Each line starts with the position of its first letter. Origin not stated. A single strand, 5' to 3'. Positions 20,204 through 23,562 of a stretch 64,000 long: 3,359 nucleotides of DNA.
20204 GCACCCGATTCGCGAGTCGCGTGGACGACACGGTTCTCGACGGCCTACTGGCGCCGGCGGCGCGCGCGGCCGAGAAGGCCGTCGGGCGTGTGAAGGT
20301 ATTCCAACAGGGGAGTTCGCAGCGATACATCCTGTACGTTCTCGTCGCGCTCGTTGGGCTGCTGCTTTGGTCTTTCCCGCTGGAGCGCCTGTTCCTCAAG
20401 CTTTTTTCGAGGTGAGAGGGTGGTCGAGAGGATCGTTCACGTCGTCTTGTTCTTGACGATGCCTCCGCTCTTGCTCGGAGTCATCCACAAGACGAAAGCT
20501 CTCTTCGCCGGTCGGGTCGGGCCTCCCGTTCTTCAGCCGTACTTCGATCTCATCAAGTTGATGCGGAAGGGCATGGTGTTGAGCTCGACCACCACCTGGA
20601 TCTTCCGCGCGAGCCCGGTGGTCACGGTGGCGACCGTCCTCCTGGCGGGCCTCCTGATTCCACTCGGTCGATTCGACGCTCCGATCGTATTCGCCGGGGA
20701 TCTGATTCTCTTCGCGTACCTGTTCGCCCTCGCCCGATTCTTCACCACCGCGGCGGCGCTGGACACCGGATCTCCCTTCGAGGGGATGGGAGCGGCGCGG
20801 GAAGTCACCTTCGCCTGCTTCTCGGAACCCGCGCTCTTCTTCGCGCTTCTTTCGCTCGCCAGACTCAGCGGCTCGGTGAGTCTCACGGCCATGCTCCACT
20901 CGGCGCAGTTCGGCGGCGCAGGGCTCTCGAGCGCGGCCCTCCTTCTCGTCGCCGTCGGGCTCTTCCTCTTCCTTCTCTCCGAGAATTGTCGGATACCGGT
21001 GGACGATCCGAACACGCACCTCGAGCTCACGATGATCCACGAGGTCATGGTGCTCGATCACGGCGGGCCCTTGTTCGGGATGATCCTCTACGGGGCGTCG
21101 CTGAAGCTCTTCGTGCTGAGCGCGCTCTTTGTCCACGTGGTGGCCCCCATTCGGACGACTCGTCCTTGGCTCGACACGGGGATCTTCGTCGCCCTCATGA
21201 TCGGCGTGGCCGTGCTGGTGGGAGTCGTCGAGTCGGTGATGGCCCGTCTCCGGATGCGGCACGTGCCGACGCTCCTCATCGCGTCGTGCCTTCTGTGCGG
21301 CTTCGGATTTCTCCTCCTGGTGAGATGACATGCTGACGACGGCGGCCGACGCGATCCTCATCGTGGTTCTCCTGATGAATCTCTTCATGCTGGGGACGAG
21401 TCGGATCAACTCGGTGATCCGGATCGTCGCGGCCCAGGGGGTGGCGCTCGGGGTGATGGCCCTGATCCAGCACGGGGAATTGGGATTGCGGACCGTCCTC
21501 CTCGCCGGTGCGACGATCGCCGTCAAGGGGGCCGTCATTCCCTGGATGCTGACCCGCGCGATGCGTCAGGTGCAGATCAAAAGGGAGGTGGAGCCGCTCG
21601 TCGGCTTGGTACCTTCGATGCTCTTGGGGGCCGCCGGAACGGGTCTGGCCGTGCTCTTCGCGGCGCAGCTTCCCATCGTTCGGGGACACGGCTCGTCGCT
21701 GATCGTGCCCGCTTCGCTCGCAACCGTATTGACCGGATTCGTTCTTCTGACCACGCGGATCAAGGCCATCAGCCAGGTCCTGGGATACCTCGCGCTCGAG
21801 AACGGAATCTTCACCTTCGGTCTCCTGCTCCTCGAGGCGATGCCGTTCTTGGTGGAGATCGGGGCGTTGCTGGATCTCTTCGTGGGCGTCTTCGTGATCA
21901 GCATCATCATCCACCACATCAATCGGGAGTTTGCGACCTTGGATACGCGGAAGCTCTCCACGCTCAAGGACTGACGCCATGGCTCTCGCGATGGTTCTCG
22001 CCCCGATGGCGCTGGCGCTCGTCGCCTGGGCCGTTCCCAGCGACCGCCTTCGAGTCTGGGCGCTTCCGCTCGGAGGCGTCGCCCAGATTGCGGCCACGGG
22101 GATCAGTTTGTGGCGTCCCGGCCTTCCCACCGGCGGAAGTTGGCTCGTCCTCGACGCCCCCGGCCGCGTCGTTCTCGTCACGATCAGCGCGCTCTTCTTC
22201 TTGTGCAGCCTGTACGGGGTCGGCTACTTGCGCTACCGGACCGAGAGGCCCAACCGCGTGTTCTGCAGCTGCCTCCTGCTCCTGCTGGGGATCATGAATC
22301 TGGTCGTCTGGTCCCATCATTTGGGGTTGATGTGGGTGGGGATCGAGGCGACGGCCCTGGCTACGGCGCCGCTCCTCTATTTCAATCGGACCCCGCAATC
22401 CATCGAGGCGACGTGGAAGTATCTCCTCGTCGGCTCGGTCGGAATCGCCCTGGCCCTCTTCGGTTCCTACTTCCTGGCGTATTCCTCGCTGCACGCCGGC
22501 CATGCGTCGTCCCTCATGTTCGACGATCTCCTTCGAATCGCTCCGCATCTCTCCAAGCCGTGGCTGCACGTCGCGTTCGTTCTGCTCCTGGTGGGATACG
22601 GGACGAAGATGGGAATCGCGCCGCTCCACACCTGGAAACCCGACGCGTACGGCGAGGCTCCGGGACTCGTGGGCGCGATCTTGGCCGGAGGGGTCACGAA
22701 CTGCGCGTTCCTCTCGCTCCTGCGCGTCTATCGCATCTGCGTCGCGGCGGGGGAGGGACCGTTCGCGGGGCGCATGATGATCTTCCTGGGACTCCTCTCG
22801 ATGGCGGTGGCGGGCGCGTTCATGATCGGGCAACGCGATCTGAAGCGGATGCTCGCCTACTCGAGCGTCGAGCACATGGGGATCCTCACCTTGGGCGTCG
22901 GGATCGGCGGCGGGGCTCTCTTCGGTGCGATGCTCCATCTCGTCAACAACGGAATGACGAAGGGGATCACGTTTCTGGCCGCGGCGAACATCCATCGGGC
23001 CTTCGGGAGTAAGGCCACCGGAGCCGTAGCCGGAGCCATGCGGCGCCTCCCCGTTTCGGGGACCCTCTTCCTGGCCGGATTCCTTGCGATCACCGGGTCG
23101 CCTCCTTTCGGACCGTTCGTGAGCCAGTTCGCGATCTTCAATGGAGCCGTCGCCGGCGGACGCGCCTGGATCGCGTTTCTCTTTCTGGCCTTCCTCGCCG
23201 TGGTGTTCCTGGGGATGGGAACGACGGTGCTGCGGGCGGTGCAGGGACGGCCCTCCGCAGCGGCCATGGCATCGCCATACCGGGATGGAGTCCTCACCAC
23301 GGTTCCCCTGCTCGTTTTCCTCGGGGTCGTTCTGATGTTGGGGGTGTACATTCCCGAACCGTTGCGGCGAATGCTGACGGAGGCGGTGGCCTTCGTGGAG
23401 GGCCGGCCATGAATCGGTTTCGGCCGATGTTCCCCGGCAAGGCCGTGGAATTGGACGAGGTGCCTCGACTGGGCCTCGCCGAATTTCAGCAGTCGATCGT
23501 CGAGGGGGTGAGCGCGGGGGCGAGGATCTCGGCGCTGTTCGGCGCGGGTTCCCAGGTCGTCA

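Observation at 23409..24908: Catalytic-subunit homolog appears to lack the N-terminal Ni-ligating CxxC (Ehr-type) while keeping a conserved GHATAY neighbourhood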

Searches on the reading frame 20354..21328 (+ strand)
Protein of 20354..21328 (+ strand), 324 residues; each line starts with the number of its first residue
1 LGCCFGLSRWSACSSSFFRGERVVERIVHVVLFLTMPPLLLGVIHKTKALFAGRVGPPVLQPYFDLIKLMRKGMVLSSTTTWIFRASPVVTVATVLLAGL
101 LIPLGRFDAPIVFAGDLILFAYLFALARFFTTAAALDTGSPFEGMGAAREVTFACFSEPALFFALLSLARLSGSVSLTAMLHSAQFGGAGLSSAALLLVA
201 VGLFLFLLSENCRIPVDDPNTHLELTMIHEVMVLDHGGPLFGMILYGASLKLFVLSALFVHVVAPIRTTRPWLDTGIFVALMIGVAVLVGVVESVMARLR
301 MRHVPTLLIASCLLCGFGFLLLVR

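Call 3: search_protein_families(library=pfam, proteins=[window:20354-21328:+])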
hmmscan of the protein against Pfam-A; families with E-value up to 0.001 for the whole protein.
window:20354-21328:+ (324 aa): 1 family
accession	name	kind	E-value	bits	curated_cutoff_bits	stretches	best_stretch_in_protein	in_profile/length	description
PF00146.26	NADHdh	-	2e-32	113.2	27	1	28-322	5-296/298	NADH dehydrogenase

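Call 4: search_protein_families(library=ncbifam, proteins=[window:20354-21328:+])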
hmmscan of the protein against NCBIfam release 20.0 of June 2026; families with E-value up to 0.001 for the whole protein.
window:20354-21328:+ (324 aa): 4 families
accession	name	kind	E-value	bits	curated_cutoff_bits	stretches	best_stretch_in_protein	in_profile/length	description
NF004741.0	PRK06076.1-2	equivalog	7.5e-11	41.8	305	1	31-301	29-307/337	NADH-quinone oxidoreductase subunit NuoH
NF004744.0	PRK06076.1-5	equivalog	6.9e-07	28.7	542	1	53-263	69-275/372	NADH-quinone oxidoreductase subunit NuoH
NF004742.0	PRK06076.1-3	equivalog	5.1e-06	25.9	531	1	27-277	36-296/356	NADH-quinone oxidoreductase subunit NuoH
NF004740.0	PRK06076.1-1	equivalog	1.5e-05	24.7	399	1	27-299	19-292/325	NADH-quinone oxidoreductase subunit NuoH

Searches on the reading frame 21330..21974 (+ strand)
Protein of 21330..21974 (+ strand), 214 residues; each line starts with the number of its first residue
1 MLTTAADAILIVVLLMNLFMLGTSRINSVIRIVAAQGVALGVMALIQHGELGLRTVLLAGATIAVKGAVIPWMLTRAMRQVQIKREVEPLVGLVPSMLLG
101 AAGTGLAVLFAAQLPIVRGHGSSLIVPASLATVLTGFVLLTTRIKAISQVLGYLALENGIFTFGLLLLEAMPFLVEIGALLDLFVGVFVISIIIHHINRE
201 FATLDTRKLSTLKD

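Call 3: search_protein_families(library=pfam, proteins=[window:21330-21974:+])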
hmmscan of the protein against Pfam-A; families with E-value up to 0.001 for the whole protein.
window:21330-21974:+ (214 aa): 0 families

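Call 4: search_protein_families(library=ncbifam, proteins=[window:21330-21974:+])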
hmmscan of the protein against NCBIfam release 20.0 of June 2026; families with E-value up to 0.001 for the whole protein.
window:21330-21974:+ (214 aa): 1 family
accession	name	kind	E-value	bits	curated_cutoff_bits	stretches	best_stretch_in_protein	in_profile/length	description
NF008556.0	PRK11492.1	equivalog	1.2e-17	64.5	136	1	8-213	9-215/216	hydrogenase 4 membrane subunit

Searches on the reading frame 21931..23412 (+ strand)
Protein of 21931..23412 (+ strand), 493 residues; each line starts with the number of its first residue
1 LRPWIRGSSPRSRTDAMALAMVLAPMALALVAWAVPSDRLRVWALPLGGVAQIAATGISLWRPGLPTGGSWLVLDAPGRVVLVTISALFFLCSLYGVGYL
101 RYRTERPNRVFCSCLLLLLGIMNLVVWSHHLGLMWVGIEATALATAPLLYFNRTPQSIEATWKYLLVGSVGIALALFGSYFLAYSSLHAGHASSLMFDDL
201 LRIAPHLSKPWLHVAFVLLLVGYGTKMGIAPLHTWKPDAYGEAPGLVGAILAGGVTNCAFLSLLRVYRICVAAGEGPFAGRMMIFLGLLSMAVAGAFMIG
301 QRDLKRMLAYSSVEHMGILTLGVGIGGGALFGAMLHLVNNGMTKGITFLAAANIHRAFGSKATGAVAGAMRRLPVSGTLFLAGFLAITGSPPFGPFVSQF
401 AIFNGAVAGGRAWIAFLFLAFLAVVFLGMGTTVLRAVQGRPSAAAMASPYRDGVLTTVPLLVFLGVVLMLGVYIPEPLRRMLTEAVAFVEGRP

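Call 3: search_protein_families(library=pfam, proteins=[window:21931-23412:+])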
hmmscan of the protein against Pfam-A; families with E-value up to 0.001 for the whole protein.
window:21931-23412:+ (493 aa): 1 family
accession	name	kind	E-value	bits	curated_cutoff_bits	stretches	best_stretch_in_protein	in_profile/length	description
PF00361.26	Proton_antipo_M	-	5.5e-45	154.3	21.5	1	128-419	1-290/294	NADH:quinone oxidoreductase/Mrp antiporter, TM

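Call 4: search_protein_families(library=ncbifam, proteins=[window:21931-23412:+])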
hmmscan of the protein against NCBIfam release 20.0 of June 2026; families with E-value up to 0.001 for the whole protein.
window:21931-23412:+ (493 aa): 71 families (the best 25 are shown)
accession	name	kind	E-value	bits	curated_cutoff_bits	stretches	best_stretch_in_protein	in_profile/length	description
NF005044.0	PRK06458.1-4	equivalog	3.7e-95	319.7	610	1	67-489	65-494/531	hydrogenase 4 subunit F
NF005045.0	PRK06458.1-5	equivalog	7.6e-78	262.6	543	1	78-490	67-483/484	hydrogenase 4 subunit F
NF005043.0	PRK06458.1-3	equivalog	2.2e-75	254.5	533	1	17-483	8-476/483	hydrogenase 4 subunit F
NF005041.0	PRK06458.1-1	equivalog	3.5e-75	254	951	1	68-489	66-494/526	hydrogenase 4 subunit F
NF006427.0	PRK08676.1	equivalog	8.5e-65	219.5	511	1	62-487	50-481/486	hydrogenase membrane subunit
NF005042.0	PRK06458.1-2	equivalog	3.9e-57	194.3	437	1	73-438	55-403/439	hydrogenase 4 subunit F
NF005086.0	PRK06521.1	equivalog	5.5e-47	160.6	667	1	52-409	54-417/669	hydrogenase 4 subunit B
NF006241.0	PRK08377.1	equivalog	2.8e-41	142.1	645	1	71-485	73-473/494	NADH dehydrogenase subunit N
NF006240.0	PRK08376.1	subfamily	9.1e-41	140.3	662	1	74-474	88-492/521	putative monovalent cation/H+ antiporter subunit D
TIGR01972.1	NDH_I_M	subfamily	1.7e-39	135.9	263.8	1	80-487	81-480/486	NADH-quinone oxidoreductase subunit M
TIGR01770.1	NDH_I_N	subfamily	2.9e-36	125.5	332.6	1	98-419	93-414/472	NADH-quinone oxidoreductase subunit NuoN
NF004920.0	PRK06277.1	equivalog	2.1e-34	119.2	578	1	79-473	75-460/478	energy conserving hydrogenase EhbF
NF005097.0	PRK06525.1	equivalog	3.5e-34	118.3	430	1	72-466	72-469/480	hydrogenase 4 subunit D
NF004442.0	PRK05777.1-5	equivalog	1.6e-33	116.5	523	1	69-420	68-416/483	NADH-quinone oxidoreductase subunit NuoN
NF006419.0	PRK08668.1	equivalog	5e-33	114.7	617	1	102-423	93-417/613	NADH dehydrogenase subunit M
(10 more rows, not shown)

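Call 50: search_solved_structures(query=window:21931-23412:+, show_alignments=5, max_evalue=1e-20)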
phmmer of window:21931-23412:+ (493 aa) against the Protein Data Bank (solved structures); distinct sequences matched with E-value up to 1e-20: 4.
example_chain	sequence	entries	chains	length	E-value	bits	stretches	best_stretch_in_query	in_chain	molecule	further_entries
6cfw_H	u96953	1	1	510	3.1e-29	105.4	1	74-474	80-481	Monovalent cation/H+ antiporter subunit D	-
6u8y_H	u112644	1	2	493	1.1e-25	93.6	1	74-486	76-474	NADH dehydrogenase subunit N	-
8e9g_N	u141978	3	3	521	4.2e-23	85.2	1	118-488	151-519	NADH-quinone oxidoreductase subunit N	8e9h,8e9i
6hum_D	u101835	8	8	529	9e-21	77.5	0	189-426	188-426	NAD(P)H-quinone oxidoreductase chain 4 1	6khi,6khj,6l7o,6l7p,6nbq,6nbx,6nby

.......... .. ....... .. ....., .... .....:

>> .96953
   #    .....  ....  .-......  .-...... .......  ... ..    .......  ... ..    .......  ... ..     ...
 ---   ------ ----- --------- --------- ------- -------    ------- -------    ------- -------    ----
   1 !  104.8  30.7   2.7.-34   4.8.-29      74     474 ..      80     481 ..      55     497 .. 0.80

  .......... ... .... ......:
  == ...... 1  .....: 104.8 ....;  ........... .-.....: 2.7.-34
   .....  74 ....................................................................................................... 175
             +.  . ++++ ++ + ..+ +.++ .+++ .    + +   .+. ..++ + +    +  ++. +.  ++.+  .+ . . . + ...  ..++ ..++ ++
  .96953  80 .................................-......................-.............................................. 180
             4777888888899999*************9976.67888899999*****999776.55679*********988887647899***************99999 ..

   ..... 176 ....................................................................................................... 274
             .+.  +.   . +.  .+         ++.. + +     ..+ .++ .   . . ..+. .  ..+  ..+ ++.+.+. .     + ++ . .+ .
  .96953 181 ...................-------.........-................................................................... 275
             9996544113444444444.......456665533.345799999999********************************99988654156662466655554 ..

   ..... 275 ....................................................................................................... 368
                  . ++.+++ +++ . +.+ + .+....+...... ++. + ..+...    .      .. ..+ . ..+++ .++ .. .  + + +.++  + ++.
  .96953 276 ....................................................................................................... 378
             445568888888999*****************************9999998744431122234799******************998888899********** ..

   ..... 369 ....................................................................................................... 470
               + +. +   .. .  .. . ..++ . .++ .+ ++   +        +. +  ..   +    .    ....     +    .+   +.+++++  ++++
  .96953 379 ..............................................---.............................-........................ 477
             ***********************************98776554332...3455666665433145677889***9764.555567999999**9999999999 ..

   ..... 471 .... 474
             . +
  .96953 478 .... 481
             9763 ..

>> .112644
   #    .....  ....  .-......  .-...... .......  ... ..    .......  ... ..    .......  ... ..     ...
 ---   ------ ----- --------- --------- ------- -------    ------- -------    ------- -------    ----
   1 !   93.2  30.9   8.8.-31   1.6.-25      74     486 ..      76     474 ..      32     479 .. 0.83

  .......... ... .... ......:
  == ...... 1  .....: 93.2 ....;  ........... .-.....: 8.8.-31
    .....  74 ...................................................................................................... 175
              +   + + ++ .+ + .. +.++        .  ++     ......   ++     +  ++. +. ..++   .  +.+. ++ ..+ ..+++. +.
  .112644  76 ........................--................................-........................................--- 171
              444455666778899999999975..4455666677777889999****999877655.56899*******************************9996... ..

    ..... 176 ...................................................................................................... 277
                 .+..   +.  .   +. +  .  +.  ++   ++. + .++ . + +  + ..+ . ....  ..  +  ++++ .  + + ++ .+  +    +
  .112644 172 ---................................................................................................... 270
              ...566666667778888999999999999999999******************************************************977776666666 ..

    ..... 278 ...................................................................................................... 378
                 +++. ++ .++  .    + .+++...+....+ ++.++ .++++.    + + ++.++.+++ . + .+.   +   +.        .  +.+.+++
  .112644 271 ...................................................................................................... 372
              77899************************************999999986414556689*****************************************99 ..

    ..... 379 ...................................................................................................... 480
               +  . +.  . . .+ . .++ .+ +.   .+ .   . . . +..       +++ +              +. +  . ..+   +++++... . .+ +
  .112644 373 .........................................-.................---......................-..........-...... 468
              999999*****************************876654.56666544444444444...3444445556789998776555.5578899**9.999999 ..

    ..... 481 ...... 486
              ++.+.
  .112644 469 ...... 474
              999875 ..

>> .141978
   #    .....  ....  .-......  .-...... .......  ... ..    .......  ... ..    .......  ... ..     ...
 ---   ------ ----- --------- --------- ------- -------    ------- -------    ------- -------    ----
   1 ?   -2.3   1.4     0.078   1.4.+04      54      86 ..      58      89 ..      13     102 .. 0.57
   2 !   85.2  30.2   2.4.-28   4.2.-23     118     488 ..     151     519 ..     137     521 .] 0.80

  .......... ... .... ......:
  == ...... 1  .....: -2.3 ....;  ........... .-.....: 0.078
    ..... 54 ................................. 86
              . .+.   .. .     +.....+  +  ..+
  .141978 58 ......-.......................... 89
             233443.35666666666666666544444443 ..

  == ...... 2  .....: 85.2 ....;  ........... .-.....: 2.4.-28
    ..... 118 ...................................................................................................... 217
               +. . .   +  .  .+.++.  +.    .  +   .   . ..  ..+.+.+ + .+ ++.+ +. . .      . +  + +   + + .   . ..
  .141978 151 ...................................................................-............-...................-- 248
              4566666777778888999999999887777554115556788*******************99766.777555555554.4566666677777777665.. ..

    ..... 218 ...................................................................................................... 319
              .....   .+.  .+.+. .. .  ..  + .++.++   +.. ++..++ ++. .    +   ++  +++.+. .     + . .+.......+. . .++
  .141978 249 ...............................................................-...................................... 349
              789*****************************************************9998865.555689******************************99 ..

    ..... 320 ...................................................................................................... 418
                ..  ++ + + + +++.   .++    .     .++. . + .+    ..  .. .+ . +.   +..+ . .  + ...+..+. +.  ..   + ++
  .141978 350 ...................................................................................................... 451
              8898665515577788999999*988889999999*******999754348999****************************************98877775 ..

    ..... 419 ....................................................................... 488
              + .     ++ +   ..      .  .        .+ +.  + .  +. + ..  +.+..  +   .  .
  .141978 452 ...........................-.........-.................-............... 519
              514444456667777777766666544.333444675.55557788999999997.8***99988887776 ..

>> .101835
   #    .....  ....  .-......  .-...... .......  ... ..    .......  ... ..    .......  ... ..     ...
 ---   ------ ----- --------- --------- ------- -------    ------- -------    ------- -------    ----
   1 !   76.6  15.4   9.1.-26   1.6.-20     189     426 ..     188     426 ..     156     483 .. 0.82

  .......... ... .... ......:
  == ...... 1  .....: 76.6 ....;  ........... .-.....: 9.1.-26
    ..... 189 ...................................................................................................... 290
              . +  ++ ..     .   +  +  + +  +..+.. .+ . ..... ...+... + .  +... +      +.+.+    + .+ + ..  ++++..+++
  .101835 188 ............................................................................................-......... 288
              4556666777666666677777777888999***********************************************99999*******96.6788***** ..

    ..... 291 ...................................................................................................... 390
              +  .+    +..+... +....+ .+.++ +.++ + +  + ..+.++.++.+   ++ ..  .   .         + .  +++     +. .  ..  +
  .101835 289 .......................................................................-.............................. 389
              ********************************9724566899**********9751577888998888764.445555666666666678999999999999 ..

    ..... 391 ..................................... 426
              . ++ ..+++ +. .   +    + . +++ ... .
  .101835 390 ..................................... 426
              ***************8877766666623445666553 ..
